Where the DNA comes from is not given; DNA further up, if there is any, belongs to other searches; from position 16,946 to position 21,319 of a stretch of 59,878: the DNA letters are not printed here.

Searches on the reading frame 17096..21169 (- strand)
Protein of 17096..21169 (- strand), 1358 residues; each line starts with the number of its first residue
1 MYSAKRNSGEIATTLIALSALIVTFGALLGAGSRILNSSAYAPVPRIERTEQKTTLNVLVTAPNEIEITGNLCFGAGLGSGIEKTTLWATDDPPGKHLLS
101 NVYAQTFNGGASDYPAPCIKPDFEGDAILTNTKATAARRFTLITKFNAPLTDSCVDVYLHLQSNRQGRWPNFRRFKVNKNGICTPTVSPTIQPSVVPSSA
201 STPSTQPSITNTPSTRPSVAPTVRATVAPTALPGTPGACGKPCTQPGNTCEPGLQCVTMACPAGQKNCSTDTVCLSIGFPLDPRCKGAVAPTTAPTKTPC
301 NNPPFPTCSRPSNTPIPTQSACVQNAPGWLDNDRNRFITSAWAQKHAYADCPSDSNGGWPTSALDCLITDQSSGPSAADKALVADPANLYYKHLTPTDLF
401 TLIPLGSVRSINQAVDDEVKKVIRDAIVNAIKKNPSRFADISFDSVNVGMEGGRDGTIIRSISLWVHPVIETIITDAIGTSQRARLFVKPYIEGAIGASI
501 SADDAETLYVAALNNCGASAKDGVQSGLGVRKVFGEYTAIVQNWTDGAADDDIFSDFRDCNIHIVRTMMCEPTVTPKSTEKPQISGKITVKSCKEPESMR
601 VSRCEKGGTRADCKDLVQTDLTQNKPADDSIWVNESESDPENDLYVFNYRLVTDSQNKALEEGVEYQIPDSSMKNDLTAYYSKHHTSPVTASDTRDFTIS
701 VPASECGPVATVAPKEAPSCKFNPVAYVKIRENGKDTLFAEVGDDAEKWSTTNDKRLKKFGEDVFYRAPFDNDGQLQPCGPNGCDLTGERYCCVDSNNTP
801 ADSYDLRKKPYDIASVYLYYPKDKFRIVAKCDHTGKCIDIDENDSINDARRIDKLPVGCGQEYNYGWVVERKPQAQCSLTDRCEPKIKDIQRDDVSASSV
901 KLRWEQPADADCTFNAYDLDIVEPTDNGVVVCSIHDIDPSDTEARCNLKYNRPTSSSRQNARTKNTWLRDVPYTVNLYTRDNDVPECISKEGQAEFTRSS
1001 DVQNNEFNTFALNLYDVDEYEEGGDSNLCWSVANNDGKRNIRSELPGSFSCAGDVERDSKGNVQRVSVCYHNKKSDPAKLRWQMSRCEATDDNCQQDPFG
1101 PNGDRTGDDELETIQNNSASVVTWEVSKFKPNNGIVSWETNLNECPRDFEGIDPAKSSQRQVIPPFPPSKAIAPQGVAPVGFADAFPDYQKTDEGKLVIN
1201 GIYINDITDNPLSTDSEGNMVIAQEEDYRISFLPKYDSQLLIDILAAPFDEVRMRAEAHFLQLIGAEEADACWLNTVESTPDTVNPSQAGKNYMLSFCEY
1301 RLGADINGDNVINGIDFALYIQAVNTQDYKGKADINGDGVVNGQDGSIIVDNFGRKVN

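Call 13: search_protein_families(library=pfam, proteins=[window:17096-21169:-], max_evalue=0.001)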
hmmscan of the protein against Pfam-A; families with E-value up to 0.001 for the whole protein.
window:17096-21169:- (1358 aa): 1 family
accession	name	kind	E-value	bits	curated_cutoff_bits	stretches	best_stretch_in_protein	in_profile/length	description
PF00404.24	Dockerin_1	-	8.9e-08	32.7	22.9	1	1305-1349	3-52/57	Dockerin type I domain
